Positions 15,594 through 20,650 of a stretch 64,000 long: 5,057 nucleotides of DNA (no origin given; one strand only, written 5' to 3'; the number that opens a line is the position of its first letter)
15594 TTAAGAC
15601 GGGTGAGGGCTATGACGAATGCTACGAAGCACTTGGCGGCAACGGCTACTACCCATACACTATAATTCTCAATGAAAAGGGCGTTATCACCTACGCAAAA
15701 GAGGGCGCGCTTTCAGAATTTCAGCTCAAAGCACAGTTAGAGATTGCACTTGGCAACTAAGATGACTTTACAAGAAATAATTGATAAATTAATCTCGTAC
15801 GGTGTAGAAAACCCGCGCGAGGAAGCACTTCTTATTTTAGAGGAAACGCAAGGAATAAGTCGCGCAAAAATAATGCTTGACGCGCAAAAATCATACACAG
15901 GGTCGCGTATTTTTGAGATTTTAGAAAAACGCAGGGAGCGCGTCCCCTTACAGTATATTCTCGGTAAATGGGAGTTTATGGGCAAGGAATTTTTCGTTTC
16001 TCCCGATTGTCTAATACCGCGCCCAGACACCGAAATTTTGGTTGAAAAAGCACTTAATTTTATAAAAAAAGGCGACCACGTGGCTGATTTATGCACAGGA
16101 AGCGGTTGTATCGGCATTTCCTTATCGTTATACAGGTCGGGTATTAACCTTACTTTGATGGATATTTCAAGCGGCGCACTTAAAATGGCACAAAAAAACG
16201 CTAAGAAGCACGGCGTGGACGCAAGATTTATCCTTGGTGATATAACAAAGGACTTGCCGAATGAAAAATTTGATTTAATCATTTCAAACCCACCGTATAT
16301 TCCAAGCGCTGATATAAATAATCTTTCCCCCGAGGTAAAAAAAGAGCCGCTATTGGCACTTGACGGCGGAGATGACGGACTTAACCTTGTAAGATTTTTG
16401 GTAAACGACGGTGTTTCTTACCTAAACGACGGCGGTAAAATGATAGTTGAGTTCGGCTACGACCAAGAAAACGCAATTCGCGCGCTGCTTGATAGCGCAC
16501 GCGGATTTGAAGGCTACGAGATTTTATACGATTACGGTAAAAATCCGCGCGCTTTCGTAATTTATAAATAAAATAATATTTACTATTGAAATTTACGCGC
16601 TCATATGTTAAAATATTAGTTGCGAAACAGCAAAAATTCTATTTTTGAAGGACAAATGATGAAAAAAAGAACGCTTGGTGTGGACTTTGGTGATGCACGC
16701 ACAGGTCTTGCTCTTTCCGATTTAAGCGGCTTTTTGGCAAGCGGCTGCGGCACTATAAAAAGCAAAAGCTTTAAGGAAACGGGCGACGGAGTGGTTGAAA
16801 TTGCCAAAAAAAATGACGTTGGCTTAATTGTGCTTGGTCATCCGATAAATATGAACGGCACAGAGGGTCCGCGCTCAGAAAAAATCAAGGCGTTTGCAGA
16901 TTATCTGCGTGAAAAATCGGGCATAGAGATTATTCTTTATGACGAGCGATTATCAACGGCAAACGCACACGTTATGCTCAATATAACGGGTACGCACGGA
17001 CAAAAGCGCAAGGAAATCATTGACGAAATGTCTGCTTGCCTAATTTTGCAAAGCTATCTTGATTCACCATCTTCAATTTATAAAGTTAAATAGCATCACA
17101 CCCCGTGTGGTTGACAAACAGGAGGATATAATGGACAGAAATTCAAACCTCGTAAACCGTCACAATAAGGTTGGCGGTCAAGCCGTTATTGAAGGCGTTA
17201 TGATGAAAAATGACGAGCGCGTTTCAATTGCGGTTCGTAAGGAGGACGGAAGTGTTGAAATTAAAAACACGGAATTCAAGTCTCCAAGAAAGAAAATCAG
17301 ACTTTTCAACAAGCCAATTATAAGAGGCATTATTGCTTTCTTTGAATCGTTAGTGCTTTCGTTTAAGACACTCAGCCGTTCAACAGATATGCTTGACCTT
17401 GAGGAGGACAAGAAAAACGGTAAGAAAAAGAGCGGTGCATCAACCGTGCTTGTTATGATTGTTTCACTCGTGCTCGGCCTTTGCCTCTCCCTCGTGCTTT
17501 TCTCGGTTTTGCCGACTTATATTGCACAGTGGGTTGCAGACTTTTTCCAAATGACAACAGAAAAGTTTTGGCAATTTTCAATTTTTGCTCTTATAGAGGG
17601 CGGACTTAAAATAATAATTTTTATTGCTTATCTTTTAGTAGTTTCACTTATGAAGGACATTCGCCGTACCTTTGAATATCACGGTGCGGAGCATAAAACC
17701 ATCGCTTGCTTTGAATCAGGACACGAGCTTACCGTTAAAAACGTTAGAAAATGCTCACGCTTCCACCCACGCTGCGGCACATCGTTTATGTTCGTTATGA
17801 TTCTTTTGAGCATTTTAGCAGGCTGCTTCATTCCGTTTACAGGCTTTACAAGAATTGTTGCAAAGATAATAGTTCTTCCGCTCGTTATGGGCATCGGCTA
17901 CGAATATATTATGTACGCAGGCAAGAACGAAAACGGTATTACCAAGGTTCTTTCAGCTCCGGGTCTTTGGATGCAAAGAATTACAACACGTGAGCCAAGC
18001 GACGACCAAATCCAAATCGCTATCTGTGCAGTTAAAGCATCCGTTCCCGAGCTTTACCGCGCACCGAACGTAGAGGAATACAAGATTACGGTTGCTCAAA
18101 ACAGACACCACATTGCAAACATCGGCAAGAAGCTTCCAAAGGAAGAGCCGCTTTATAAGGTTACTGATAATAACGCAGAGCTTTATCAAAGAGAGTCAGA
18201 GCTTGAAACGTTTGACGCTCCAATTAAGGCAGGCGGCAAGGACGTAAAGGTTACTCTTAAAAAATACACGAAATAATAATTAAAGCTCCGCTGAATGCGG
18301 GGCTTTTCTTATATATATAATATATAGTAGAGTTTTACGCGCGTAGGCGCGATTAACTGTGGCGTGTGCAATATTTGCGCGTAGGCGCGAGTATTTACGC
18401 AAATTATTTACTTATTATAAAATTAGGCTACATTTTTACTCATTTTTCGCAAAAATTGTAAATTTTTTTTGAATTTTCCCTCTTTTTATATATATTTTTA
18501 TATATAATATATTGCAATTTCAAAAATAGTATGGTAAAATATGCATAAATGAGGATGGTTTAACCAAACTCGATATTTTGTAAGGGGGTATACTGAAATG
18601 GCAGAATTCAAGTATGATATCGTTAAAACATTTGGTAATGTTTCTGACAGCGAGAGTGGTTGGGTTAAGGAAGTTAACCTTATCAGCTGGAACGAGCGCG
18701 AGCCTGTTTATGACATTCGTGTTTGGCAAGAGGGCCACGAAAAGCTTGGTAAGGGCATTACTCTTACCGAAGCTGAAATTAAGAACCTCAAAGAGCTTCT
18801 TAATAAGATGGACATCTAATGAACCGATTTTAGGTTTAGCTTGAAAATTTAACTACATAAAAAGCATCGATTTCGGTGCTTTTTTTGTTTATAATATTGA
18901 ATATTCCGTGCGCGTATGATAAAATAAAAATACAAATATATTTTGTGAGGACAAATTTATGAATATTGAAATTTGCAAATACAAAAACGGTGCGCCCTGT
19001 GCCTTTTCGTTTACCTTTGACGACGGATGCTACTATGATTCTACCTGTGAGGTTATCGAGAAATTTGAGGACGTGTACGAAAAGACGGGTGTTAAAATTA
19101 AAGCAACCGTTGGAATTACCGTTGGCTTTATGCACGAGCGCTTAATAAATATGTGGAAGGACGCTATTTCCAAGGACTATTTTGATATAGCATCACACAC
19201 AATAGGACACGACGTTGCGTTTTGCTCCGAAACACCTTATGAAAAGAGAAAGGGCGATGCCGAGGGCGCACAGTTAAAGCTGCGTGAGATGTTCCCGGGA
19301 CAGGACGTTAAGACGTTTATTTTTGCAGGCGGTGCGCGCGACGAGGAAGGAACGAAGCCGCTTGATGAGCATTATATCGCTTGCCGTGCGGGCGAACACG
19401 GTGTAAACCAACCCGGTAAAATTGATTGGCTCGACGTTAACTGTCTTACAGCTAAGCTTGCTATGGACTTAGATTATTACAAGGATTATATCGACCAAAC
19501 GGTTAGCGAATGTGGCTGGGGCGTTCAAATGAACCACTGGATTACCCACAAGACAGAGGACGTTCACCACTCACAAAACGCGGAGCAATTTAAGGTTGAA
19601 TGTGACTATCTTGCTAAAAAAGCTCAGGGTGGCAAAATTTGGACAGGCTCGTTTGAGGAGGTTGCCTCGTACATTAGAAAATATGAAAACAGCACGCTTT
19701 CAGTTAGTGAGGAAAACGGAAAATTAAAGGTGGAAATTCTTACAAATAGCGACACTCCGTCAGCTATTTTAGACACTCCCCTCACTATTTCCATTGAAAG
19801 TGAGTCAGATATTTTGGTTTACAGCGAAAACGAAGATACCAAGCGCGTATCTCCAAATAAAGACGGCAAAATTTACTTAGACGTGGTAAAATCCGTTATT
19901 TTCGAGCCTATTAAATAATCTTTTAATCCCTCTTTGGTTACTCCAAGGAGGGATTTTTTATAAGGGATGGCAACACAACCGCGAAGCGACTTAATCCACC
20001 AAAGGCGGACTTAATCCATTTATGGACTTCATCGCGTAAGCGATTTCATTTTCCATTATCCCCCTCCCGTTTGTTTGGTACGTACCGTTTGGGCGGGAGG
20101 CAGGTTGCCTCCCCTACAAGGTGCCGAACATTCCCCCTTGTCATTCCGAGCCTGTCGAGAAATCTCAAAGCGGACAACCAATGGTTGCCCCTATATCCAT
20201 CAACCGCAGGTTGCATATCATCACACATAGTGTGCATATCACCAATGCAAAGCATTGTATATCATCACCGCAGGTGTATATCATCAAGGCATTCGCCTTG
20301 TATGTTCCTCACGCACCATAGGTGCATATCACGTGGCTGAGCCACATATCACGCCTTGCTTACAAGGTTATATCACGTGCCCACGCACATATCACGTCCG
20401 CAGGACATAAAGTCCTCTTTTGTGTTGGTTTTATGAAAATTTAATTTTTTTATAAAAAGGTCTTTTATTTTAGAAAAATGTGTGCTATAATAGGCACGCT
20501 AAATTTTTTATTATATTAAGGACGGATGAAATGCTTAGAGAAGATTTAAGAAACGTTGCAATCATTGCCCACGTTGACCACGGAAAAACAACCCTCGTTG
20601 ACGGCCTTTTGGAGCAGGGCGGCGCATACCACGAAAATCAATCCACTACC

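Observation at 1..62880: Family of hairpin/linker arrays: variable hairpins, conserved array-specific 7-8 nt linkers, at eight or more non-coding loci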

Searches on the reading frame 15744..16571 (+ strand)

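Call 70: search_protein_families(library=pfam, proteins=[window:15744-16571:+], max_evalue=0.00001)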
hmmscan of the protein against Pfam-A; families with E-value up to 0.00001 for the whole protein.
window:15744-16571:+ (275 aa): 7 families
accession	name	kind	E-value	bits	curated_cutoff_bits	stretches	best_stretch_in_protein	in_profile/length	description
PF05175.20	MTS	-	1.8e-17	63.9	23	1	97-186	21-109/170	Methyltransferase small domain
PF13847.12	Methyltransf_31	-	9.4e-13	48.5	27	1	107-183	1-82/145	Methyltransferase domain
PF17827.6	PrmC_N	-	4.1e-12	46.9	23.4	1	9-74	3-71/71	PrmC N-terminal domain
PF13649.12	Methyltransf_25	-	6.7e-10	40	27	1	113-194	1-85/97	Methyltransferase domain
PF03602.21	Cons_hypoth95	-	6.5e-08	32.9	24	1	93-205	22-143/182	Conserved hypothetical protein 95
PF06325.19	PrmA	-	1.3e-07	31.9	22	1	104-182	156-233/296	Ribosomal protein L11 methyltransferase (PrmA)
PF08241.18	Methyltransf_11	-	3.7e-07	31.1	21.2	1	119-182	4-67/95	Methyltransferase domain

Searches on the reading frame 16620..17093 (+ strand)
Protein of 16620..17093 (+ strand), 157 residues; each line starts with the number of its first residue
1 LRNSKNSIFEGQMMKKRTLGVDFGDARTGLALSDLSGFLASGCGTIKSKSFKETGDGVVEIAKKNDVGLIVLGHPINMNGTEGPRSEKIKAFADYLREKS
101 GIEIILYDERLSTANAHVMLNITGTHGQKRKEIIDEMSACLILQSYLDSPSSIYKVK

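Call 70: search_protein_families(library=pfam, proteins=[window:16620-17093:+], max_evalue=0.00001)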
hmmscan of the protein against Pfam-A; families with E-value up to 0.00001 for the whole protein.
window:16620-17093:+ (157 aa): 1 family
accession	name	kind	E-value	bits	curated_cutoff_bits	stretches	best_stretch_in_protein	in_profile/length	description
PF03652.20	RuvX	-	8.2e-38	130.2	29.2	1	17-149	2-134/134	Holliday junction resolvase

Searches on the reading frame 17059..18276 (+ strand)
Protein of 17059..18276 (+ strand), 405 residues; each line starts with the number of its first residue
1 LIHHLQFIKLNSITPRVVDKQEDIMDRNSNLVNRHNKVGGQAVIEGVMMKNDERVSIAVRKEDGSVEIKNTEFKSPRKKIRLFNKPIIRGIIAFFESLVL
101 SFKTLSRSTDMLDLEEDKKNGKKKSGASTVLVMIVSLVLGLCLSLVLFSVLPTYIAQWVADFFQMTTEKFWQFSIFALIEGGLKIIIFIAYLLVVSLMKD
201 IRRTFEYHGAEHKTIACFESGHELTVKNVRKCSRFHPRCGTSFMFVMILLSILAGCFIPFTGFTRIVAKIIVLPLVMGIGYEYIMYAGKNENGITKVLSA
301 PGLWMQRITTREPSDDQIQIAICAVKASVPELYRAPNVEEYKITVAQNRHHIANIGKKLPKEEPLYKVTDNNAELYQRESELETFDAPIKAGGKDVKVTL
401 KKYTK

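Call 70: search_protein_families(library=pfam, proteins=[window:17059-18276:+], max_evalue=0.00001)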
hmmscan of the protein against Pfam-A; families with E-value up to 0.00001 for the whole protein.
window:17059-18276:+ (405 aa): 1 family
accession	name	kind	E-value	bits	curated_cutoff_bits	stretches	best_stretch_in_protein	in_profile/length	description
PF07136.16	DUF1385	-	1.4e-80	270.3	22.1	1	86-329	2-225/227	Protein of unknown function (DUF1385)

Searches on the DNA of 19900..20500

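Call 48: search_rna_families(source=window, start=19900, end=20500, threshold=evalue, max_evalue=1)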
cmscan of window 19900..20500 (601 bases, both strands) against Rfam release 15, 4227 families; matches with E-value up to 1: 6.
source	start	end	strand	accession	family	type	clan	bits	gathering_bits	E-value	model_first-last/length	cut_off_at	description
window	20321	20397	-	RF01706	Gut-1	Gene; sRNA;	-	33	50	0.00013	1-77/77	no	Gut-1 RNA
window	19900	19967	+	RF00557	L10_leader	Cis-reg; leader;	-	23.7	44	0.11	76-138/138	5'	Ribosomal protein L10 leader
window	20210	20286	-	RF01706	Gut-1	Gene; sRNA;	-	23.5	50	0.032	1-77/77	no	Gut-1 RNA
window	19900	19961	+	RF00514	His_leader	Cis-reg; leader;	-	23.4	49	0.15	62-126/126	5'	Histidine operon leader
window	20172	20226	+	RF01795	FourU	Cis-reg; thermoregulator;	-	23.3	60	0.038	1-65/65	no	FourU thermometer RNA element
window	19919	19961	+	RF02837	anti-hemB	Gene; sRNA;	-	15.9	49.5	0.45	1-81/81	no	Burkholderia RNA 7 (anti-hemB)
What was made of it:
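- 20175..20406 (-): Array C. About 11 units with the linker (C/T)ATATCA(C/T), the reverse complement of GTGATAT. It sits between the upstream terminator and the typA promoter region. Rfam Gut-1 hits on the minus strand: 20321-20397 at 33.0 bits and 20210-20286 at 23.5 bits (call 48).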
